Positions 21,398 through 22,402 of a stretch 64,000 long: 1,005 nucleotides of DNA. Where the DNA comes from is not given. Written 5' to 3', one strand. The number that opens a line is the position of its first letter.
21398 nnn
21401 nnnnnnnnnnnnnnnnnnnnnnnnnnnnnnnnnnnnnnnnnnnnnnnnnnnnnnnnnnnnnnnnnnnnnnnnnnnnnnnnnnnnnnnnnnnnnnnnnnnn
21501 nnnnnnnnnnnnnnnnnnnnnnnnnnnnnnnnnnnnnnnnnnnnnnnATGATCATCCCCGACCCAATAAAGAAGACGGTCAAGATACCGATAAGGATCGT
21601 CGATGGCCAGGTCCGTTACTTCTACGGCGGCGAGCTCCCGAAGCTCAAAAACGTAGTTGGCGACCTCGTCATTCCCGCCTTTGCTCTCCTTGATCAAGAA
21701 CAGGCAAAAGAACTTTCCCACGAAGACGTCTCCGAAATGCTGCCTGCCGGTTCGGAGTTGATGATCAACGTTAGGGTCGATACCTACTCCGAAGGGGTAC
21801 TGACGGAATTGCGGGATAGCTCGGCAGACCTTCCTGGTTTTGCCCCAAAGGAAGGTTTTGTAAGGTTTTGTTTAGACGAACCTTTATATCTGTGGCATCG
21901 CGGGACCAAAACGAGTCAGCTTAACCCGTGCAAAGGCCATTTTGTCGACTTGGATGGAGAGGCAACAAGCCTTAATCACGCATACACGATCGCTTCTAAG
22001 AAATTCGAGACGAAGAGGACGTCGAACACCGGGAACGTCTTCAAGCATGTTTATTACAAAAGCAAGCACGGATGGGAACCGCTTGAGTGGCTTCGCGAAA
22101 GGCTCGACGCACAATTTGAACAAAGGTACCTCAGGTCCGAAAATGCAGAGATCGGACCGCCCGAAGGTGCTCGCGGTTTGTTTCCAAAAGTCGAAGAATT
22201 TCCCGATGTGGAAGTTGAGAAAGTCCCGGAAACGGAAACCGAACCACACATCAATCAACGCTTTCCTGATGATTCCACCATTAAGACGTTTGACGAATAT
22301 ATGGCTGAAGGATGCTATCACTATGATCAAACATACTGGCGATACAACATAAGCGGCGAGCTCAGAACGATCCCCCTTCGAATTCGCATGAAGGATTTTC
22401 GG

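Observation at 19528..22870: Coupled three-gene operon (nucleotidase/ParB-like/alarmone-hydrolase fusion, histidine phosphatase, Bpt-like transferase) not matching any system I know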

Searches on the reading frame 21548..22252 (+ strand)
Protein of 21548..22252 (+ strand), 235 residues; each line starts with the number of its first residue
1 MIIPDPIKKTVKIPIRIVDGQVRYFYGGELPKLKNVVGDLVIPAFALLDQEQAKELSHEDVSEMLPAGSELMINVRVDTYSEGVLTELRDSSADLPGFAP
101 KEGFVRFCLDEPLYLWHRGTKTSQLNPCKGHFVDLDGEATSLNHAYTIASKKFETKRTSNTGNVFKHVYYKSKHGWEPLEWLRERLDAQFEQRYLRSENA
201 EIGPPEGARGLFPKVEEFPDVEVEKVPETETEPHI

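Call 54: search_solved_structures(query=A5, max_evalue=10, show_alignments=2)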
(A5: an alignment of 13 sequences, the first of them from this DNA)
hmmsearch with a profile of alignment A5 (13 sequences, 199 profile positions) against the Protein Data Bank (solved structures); distinct sequences matched with E-value up to 10: 0.

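Call 63: predict_structure(alignment_id=A4)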
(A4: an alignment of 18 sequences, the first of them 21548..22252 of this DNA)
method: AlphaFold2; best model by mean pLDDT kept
length: 235 residues; sequences in the alignment: 18
mean_pLDDT: 68.8   pTM: 0.57
mean pLDDT of the five models: 68.8, 66.2, 66.0, 65.4, 64.4
residues with pLDDT >= 90: 61; 70-90: 65; 50-70: 49; < 50: 60
segments of 3 or more residues with pLDDT < 50: 1-6, 20-31, 198-235
pLDDT, mean of each block of 10 residues (from residue 1): 44 52 46 56 55 59 94 91 88 84 94 83 85 93 91 74 80 91 86 58 32 30 34 37
secondary structure, 60 per line:
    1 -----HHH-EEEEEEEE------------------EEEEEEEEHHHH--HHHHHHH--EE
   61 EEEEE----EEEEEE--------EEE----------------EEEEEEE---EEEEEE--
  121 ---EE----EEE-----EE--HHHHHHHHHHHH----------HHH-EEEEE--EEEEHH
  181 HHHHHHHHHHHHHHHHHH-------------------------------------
elements in order: E10-17 E36-43 H44-47 H50-56 E59-65 E70-75 E84-86 E103-109 E113-118 E130-132 H142-153 E168-172 E175-178 H179-198

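Call 64: search_protein_representatives(alignment_id=A5)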
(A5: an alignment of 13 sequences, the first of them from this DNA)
Query: 13 sequences, 199 profile positions. Proteins with E-value up to 0.001 (for the whole library): 800; up to 1e-10: 570; up to 1e-30: 133. The best 150 are listed.
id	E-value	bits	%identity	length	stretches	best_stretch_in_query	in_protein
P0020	1.1e-88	312.7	-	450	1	2-198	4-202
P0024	7.4e-67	241.4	-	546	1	1-195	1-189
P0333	6.9e-52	192.6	-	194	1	3-193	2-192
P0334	8.6e-49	182.5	-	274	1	5-194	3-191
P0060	4.9e-46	173.5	-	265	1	58-192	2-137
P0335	7.5e-46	172.9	-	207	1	2-196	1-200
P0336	3.7e-45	170.6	-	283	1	2-191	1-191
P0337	8.7e-45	169.4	-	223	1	3-195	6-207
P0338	1.5e-44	168.6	-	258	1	7-194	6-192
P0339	1.9e-44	168.3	-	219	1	2-186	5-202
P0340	8.2e-44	166.2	-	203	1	2-193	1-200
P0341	1.4e-43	165.5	-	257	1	8-194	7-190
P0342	3.2e-43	164.3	-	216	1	3-192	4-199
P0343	4.4e-43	163.8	-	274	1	5-193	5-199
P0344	6.0e-43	163.4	-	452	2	1-134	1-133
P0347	4.6e-42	160.5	-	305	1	1-192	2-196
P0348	9.9e-41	156.1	-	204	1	2-194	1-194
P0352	2.7e-40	154.7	-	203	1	2-194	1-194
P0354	7.9e-40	153.2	-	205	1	2-196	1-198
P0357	1.8e-39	152.1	-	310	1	4-191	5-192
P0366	2.8e-38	148.1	-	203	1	5-196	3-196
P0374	1.4e-37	145.9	-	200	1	3-193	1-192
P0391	4.4e-36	141.0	-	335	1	7-191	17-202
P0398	7.3e-35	137.0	-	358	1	4-191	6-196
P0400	9.6e-35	136.6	-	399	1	5-188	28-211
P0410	1.1e-33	133.2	-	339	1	8-191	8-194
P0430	3.9e-32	128.1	-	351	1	2-186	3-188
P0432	4.2e-32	128.0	-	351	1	4-170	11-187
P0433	4.3e-32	128.0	-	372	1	2-192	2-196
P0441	1.1e-31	126.6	-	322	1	5-195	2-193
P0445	1.6e-31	126.1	-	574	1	4-182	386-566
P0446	1.6e-31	126.1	-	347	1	2-188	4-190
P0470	2.5e-30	122.2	-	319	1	6-195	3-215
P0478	8.9e-30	120.4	-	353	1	8-191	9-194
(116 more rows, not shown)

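Call 66: search_protein_families(library=pfam, proteins=[P0333, P0335, P0340, P0348, P0334, P0344, P0400, P0445, P0433, P0398], max_evalue=0.1)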
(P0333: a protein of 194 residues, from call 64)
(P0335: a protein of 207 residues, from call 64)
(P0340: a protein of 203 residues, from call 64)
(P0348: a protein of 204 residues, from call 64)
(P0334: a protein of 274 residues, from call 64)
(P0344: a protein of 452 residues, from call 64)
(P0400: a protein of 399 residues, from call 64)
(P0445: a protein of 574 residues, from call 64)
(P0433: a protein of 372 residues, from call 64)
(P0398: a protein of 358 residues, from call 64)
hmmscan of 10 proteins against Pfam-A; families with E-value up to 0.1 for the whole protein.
P0333 (194 aa): 0 families

P0335 (207 aa): 0 families

P0340 (203 aa): 0 families

P0348 (204 aa): 0 families

P0334 (274 aa): 0 families

P0344 (452 aa): 1 family
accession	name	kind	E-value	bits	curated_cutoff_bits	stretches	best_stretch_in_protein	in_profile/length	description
PF16235.10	DUF4894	-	0.02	15.7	28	0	48-92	58-102/122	Domain of unknown function (DUF4894)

P0400 (399 aa): 0 families

P0445 (574 aa): 1 family
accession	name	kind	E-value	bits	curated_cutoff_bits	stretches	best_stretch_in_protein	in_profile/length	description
PF04250.19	DUF429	-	0.00026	21.2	23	1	43-218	17-205/214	Protein of unknown function (DUF429)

P0433 (372 aa): 1 family
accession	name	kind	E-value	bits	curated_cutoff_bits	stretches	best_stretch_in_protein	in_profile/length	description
PF13428.12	TPR_14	-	0.086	14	23.5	1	320-361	2-43/44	Tetratricopeptide repeat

P0398 (358 aa): 1 family
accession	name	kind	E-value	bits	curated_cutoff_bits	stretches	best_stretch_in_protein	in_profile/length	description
PF16135.10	TDBD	-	0.071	13.5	23.6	0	125-144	7-26/52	Tify domain binding domain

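Call 67: fold_search(model_id=the predicted structure, library=pdb)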
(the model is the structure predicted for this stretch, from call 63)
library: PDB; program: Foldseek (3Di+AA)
matches with E <= 10: 98; with E <= 0.001: 0
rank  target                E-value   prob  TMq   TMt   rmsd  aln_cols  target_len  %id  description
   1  6pbd_B                6.9e-01  0.23  0.17  0.12   8.4        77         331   16  DNA N6-Adenine Methyltransferase CcrM In Complex with Double-Stranded DNA Oligonucleotide Containing Its Recognition S (released 2019-10-23)
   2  6pbd_A                8.1e-01  0.25  0.17  0.12   8.2        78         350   15  DNA N6-Adenine Methyltransferase CcrM In Complex with Double-Stranded DNA Oligonucleotide Containing Its Recognition S (released 2019-10-23)
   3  9d3i_J                9.6e-01  0.03  0.11  0.13  16.8       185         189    9  Proteasome core particle assembly intermediate 5-alpha/4-beta/Ump1 purified from Saccharomyces cerevisiae. (released 2025-08-20)
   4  5cz7_K                1.2e+00  0.01  0.08  0.09  16.4       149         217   11  Yeast 20S proteasome beta5-T1A beta5-K81R double mutant in complex with Bortezomib, propeptide expressed in cis (released 2016-03-23)
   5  3agr_A                1.4e+00  0.07  0.15  0.07  15.3       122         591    6  Crystal structure of nucleoside triphosphate hydrolases from Neospora caninum (released 2011-04-06)
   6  2r76_B                1.8e+00  0.03  0.09  0.15  15.6       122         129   10  Crystal structure of the rare lipoprotein B (SO_1173) from Shewanella oneidensis, Northeast Structural Genomics Consor (released 2007-09-25)
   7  6dnv_B                2.5e+00  0.01  0.07  0.11  15.4       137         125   12  Crystal Structure of Neisseria meningitidis DsbD n-terminal domain in the reduced form (released 2018-09-12)
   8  9gbk_F                2.8e+00  0.01  0.11  0.11  19.3       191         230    8  Blm10-20S proteasome complex from pre1-1 (released 2024-09-11)
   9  6h7x                  2.8e+00  0.01  0.08  0.06  20.5       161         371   13  First X-ray structure of full-length human RuvB-Like 2. (released 2018-08-08)
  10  5a0q_C                3.0e+00  0.02  0.14  0.14  17.4       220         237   10  Cryo-EM reveals the conformation of a substrate analogue in the human 20S proteasome core (released 2015-12-30)
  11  4v17_A                3.2e+00  0.01  0.11  0.14  17.8       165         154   10  Structure of a novel carbohydrate binding module from glycoside hydrolase family 5 glucanase from Ruminococcus flavefa (released 2016-01-20)
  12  9gnz_N                3.2e+00  0.01  0.06  0.04  22.5       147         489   10  Salmonella cap-filament complex (released 2025-04-09)
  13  5yzg_Y                3.8e+00  0.01  0.09  0.10  24.5       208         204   11  The Cryo-EM Structure of Human Catalytic Step I Spliceosome (C complex) at 4.1 angstrom resolution (released 2018-08-08)
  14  8rox_A                3.8e+00  0.01  0.08  0.07  18.1       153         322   11  Structure of the human DDB1-DDA1-DCAF15 E3 ubiquitin ligase bound to compound furan 12 (released 2024-04-03)
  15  6wl2_D                4.0e+00  0.02  0.12  0.14   9.2       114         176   17  preTCRbeta-pMHC complex crystal structure (released 2020-12-23)
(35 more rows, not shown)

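Call 68: list_cluster_members(proteins=[P0333, P0335, P0340, P0348, P0352, P0354, P0366, P0374])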
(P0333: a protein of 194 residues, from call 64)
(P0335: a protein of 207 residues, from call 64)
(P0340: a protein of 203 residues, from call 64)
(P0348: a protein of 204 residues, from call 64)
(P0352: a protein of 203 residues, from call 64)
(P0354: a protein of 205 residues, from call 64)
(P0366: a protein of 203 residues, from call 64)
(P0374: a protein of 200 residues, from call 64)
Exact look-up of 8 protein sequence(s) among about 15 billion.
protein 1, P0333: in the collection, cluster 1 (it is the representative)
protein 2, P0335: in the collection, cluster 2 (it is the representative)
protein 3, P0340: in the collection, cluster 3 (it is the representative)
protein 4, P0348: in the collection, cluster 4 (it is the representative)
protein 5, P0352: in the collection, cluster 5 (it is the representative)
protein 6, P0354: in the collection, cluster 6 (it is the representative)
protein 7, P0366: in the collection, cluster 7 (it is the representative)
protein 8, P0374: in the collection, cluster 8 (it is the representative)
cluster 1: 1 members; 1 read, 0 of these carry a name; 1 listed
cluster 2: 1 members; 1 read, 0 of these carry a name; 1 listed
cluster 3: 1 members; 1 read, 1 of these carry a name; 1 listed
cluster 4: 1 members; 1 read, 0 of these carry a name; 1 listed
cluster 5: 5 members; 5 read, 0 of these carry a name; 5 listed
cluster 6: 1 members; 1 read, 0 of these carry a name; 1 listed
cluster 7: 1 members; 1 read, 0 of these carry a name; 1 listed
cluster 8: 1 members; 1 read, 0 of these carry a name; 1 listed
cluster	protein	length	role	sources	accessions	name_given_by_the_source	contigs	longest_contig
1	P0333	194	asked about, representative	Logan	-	-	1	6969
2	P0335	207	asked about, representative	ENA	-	-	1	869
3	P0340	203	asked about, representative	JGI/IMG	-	hypothetical protein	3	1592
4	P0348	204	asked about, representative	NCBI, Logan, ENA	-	-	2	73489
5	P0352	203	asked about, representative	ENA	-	-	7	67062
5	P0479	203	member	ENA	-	-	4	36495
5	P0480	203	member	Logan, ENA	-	-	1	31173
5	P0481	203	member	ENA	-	-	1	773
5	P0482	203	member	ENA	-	-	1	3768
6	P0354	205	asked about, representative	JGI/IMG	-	-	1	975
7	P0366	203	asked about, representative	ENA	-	-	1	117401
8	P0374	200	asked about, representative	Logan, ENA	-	-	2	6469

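Call 69: find_related_loci(query=A5, collection=viral_contigs, flank=6000)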
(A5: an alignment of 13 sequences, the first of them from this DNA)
Query A5 (200 aa) in viral_contigs; peptide patterns used: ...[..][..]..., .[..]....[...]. (x = any residue, [..] = any of these).
19 stretches matched a pattern, but none encodes a relative of the query by tblastn (E <= 1e-3).

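Call 70: find_related_loci(query=A5, collection=metagenome_contigs, flank=6000)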
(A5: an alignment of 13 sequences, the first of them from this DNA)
Query A5 (200 aa) in metagenome_contigs; peptide patterns used: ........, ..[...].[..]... (x = any residue, [..] = any of these).
116 stretches matched a pattern; 6 encode a relative of the query (tblastn E <= 1e-3); 6 distinct loci.
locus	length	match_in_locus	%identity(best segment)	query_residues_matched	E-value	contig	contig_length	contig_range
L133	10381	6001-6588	81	1-196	1e-106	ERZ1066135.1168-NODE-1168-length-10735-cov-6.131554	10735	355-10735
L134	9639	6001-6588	81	1-196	1e-106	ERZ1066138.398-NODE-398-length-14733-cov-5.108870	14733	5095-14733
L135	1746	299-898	76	1-200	2e-109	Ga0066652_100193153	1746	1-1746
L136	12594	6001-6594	63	1-200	3e-81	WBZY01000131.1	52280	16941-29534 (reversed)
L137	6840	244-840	54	2-199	3e-66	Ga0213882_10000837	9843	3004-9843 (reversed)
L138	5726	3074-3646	56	1-192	5e-64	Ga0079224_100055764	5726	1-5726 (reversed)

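Call 71: find_encoding_contigs(protein=P0348, flank=8000, max_places=1)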
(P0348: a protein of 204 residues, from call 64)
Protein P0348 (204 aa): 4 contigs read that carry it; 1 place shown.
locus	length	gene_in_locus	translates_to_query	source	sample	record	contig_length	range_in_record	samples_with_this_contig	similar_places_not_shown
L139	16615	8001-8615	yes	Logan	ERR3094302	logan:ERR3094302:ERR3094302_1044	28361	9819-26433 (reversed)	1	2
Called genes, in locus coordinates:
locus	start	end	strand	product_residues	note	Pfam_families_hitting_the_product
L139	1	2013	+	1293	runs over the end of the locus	PF07669:Eco57I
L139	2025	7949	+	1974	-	PF00270:DEAD, PF00271:Helicase_C, PF09369:MZB (weak), PF00717:Peptidase_S24 (weak)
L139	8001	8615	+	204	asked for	-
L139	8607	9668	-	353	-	PF01609:DDE_Tnp_1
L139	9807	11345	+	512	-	PF00665:rve, PF22483:Mu-transpos_C_2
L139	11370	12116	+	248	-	PF01695:IstB_IS21, PF13191:AAA_16 (weak), PF20720:nSTAND3 (weak)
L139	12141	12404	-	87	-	PF14294:DUF4372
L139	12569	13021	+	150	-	-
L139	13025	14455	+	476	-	-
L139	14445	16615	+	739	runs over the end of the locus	PF13091:PLDc_2 (faint)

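Call 72: find_encoding_contigs(protein=P0352, flank=8000, max_places=3)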
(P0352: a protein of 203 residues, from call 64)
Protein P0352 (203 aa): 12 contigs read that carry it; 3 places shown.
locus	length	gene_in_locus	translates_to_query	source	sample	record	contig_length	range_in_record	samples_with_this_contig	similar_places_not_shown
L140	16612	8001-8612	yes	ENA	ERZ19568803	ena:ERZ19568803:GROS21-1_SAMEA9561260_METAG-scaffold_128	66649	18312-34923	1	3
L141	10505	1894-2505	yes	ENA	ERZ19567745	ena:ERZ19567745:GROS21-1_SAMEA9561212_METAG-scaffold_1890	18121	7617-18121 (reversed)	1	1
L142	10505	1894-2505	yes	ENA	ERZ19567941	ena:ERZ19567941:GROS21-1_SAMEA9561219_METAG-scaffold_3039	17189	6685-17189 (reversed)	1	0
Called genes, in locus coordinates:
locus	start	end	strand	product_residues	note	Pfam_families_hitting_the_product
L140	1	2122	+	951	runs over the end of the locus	PF00176:SNF2-rel_dom, PF00270:DEAD, PF04851:ResIII, PF00271:Helicase_C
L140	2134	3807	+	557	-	PF04326:SLFN_AlbA_2, PF13749:HATPase_c_4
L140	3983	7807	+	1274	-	PF07669:Eco57I, PF20473:MmeI_Mtase (weak), PF20466:MmeI_TRD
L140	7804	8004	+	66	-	-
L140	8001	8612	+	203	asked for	-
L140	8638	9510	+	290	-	-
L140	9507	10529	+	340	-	PF28530:DUF8426, PF04471:Mrr_cat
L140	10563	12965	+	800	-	PF28082:ZorA-like_t1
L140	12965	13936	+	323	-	PF00691:OmpA (faint)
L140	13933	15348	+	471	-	PF15611:EH_Signature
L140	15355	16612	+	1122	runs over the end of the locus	PF00176:SNF2-rel_dom, PF00271:Helicase_C, PF04471:Mrr_cat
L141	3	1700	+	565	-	?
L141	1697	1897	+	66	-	-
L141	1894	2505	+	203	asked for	-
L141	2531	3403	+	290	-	-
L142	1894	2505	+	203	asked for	-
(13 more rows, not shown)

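Call 73: find_encoding_contigs(protein=P0366, flank=8000, max_places=2)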
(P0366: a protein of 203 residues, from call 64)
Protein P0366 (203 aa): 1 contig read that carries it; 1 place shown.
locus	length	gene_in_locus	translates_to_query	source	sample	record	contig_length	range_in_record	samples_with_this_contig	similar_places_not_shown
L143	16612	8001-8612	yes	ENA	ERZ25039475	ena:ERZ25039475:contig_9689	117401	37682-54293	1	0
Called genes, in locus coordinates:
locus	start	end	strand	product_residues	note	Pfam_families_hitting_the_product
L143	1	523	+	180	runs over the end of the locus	PF00176:SNF2-rel_dom (weak), PF00270:DEAD (weak), PF04851:ResIII (weak)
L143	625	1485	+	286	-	-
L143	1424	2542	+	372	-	PF00271:Helicase_C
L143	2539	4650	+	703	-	-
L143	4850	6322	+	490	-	PF07669:Eco57I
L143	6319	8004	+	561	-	PF02463:SMC_N (faint), PF13304:AAA_21 (faint)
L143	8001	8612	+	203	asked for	-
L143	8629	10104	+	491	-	-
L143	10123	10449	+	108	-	-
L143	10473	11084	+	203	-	-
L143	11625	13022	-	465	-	-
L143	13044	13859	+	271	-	-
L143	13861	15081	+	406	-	-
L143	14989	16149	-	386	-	PF04055:Radical_SAM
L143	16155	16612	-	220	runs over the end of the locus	PF00717:Peptidase_S24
